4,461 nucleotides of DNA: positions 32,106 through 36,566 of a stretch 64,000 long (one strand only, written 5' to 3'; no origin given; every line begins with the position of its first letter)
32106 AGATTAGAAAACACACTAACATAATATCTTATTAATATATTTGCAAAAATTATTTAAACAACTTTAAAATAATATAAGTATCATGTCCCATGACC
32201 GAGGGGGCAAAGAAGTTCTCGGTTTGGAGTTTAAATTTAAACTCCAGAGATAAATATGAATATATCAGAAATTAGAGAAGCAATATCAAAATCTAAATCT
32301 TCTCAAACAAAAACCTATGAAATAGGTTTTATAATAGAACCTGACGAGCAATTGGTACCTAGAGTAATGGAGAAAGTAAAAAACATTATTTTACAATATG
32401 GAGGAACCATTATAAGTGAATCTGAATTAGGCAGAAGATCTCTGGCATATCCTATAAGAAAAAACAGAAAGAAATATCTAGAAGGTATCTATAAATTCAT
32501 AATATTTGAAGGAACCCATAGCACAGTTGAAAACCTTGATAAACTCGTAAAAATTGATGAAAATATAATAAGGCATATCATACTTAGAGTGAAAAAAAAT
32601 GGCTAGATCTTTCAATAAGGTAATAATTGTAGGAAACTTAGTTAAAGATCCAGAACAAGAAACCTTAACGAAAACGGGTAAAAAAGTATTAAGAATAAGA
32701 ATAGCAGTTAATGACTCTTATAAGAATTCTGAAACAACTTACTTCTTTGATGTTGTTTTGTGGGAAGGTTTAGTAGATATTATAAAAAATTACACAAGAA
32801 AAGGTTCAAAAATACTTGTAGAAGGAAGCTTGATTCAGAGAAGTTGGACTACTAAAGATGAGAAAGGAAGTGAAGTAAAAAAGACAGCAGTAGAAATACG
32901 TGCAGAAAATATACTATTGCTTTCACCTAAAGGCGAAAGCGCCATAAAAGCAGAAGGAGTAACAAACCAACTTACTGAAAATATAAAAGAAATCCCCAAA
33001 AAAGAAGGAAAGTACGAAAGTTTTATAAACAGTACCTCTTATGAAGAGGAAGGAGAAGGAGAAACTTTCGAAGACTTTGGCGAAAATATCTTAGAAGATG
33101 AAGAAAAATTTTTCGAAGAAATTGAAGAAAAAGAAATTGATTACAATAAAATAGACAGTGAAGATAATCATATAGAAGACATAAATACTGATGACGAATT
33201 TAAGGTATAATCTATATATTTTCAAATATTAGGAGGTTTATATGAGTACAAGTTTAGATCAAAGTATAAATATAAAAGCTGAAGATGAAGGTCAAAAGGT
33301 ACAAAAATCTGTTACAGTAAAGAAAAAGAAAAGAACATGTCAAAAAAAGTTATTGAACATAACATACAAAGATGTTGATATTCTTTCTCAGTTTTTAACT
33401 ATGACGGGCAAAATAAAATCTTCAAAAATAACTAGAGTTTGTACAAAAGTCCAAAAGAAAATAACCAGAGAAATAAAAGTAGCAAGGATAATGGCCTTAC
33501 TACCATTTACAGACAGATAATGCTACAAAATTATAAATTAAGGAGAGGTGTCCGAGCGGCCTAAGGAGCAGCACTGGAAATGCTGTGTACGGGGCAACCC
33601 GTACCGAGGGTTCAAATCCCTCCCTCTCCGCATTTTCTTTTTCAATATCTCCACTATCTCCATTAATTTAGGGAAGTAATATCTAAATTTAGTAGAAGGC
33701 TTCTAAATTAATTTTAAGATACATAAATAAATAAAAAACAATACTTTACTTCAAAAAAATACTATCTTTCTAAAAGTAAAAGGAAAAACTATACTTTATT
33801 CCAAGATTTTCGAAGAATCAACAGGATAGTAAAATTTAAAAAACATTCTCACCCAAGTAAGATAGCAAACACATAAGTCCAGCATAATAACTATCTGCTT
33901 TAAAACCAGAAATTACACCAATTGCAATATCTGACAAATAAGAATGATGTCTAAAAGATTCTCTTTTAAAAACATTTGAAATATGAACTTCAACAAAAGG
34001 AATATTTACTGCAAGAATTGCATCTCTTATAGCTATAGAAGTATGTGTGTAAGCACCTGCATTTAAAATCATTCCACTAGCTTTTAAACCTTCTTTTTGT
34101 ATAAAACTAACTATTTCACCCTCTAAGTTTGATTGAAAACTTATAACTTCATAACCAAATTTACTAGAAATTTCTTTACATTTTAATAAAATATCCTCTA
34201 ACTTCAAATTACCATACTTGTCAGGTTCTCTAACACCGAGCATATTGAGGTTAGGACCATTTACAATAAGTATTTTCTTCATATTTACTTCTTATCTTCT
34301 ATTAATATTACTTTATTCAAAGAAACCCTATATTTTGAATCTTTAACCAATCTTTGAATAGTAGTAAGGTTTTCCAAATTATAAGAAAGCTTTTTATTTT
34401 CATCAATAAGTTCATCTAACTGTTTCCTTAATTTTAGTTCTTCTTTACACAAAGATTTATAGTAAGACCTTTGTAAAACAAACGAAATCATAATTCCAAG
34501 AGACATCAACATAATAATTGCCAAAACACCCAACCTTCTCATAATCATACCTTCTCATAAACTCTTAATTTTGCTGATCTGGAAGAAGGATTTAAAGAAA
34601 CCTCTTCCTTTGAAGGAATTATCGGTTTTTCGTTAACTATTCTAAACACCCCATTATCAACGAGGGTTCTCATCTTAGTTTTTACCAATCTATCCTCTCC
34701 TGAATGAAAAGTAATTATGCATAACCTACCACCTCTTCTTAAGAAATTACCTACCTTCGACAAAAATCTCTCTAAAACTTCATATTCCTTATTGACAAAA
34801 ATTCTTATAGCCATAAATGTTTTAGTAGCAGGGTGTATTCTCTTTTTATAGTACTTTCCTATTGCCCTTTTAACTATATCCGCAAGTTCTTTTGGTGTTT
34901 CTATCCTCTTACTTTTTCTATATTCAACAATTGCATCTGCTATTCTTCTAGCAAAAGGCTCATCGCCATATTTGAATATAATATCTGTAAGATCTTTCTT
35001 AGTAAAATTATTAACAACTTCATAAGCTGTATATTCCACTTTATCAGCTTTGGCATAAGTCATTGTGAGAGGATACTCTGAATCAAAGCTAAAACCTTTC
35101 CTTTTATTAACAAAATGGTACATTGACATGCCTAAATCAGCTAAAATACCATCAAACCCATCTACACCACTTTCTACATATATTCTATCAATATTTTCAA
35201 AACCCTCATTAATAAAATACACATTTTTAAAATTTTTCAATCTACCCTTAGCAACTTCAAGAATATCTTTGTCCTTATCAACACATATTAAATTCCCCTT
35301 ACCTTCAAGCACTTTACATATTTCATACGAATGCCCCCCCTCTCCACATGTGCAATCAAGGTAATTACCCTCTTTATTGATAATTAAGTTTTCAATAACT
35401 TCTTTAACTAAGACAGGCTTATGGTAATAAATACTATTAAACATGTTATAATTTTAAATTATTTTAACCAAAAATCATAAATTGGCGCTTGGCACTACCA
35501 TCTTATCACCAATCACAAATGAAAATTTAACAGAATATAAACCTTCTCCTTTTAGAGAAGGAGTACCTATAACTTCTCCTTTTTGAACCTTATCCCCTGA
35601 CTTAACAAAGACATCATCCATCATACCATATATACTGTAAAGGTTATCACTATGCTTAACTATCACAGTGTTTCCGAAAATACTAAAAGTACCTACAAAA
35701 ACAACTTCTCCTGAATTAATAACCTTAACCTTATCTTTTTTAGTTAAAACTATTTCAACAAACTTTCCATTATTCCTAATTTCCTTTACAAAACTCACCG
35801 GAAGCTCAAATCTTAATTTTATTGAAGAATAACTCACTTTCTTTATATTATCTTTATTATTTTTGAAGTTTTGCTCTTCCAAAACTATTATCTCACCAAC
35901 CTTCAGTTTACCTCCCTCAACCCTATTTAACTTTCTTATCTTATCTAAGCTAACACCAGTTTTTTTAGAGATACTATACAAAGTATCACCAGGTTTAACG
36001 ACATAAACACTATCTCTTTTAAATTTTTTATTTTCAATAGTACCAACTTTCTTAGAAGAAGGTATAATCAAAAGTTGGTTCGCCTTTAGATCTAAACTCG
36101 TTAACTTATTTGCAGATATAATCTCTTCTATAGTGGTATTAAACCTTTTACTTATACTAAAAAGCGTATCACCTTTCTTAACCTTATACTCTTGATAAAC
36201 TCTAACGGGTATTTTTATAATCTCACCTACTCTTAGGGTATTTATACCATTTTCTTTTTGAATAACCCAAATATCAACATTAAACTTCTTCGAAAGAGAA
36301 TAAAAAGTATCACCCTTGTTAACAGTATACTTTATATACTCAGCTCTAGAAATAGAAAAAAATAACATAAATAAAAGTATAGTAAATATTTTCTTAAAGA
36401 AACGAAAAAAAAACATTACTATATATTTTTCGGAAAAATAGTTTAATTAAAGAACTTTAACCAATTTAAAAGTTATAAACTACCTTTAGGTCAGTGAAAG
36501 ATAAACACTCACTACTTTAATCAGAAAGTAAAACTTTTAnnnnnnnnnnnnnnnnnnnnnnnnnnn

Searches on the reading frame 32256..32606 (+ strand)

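Call 60: search_protein_families(library=pfam, proteins=[window:32256-32606:+], max_evalue=0.0001)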
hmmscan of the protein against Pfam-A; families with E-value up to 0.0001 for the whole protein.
window:32256-32606:+ (116 aa): 1 family
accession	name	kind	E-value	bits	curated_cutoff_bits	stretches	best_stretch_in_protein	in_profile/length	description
PF01250.22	Ribosomal_S6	-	3.5e-21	75.6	27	1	20-111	1-90/90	Ribosomal protein S6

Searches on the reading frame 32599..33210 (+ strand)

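Call 60: search_protein_families(library=pfam, proteins=[window:32599-33210:+], max_evalue=0.0001)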
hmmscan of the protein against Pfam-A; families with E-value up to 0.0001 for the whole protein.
window:32599-33210:+ (203 aa): 1 family
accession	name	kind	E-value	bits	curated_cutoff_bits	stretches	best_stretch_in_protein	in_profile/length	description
PF00436.31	SSB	-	9.2e-24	83.9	26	1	5-107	1-103/104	Single-strand binding protein family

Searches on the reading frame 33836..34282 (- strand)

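Call 60: search_protein_families(library=pfam, proteins=[window:33836-34282:-], max_evalue=0.0001)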
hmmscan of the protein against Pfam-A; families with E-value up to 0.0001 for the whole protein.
window:33836-34282:- (148 aa): 1 family
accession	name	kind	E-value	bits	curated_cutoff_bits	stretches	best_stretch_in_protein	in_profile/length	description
PF01220.24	DHquinase_II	-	1.4e-54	184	23.3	1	3-139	1-137/138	Dehydroquinase class II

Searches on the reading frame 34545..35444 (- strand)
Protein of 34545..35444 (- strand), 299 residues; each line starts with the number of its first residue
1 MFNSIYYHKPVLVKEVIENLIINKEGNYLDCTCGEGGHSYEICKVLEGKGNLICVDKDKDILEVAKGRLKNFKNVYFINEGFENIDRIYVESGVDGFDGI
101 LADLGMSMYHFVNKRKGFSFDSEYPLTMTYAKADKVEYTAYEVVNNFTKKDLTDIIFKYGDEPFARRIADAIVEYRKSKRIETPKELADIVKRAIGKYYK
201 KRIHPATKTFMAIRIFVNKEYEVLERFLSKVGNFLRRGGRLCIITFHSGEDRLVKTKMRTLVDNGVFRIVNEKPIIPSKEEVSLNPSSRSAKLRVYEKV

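Call 60: search_protein_families(library=pfam, proteins=[window:34545-35444:-], max_evalue=0.0001)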
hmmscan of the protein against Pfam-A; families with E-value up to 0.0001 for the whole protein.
window:34545-35444:- (299 aa): 3 families
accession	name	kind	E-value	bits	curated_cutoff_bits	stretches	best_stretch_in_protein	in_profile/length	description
PF01795.25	Methyltransf_5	-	5.6e-94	315.5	27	1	7-298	3-308/309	MraW methylase family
PF13847.12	Methyltransf_31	-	1.5e-10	41.4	27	1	23-104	2-82/145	Methyltransferase domain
PF13649.12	Methyltransf_25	-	5.3e-05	24.3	27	0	29-86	2-59/97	Methyltransferase domain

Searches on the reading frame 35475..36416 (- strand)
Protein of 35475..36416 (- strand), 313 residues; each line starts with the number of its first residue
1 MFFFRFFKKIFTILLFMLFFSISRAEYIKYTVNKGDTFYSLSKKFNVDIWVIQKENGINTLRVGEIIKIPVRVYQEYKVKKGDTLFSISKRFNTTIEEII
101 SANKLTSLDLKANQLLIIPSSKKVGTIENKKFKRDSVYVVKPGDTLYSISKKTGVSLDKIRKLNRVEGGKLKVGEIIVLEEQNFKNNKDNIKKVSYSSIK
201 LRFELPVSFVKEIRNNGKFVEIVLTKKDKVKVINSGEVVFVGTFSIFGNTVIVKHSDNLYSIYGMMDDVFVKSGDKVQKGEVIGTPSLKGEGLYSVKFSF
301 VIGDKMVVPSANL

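Call 14: search_protein_families(library=ncbifam, proteins=[window:35475-36416:-], max_evalue=0.00001)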
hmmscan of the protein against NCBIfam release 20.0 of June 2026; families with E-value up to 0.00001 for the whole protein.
window:35475-36416:- (313 aa): 20 families
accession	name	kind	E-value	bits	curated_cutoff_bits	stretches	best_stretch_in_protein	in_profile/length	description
NF047755.1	LIC_10271_M23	exception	8e-31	107.4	180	2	128-294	17-193/207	LIC_10271 family cell wall hydrolase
NF041208.1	celldiv_DipM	equivalog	4.9e-28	98.5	740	3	220-291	322-394/419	cell division endopeptidase DipM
NF040883.1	amid_act_ActS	equivalog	9.5e-23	80.7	375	2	218-300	137-218/242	amidase activator ActS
NF050804.1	CellDivDipMCaul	equivalog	7.6e-22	77.8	900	1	30-121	311-406/634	cell division endopeptidase DipM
NF008050.0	PRK10783.1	equivalog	1.7e-20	72.8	508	2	128-196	336-405/457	murein transglycosylase D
NF047657.1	CellWlHdaseLepto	equivalog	5e-19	68.6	400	2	6-69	2-71/221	hypothetical protein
TIGR02899.1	spore_safA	subfamily_domain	9.5e-17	60.7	67.85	0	140-164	1-25/44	SafA/ExsA family spore coat assembly protein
NF010723.1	PRK14125.1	equivalog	9.6e-16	57.5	60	0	10-71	14-86/87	cell division suppressor protein YneA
NF052398.1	Agg_Promo_Fact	equivalog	7.6e-12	45.8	170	0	127-187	20-81/202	aggregation-promoting factor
NF004974.0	PRK06347.1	equivalog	3.7e-11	42.8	701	1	75-117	548-590/592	1,4-beta-N-acetylmuramoylhydrolase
NF008123.1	PRK10871.1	equivalog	9.5e-11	41.7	311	1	218-302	266-349/365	murein hydrolase activator NlpD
NF052529.1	PG_M23_Pgp6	exception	5.3e-10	38.5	600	1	225-289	343-407/452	peptidoglycan metallopeptidase Pgp6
NF052530.1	Heli_ShapePgp3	exception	2.8e-09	36.5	300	1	229-286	179-236/270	peptidoglycan metallopeptidase Pgp3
NF008652.0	PRK11649.1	equivalog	4.1e-09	35.6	341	0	224-285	320-381/439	murein DD-endopeptidase MepM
NF053738.1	S2SprSpoIIQBc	equivalog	5.6e-09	36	250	1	220-285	125-192/232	stage II sporulation protein SpoIIQ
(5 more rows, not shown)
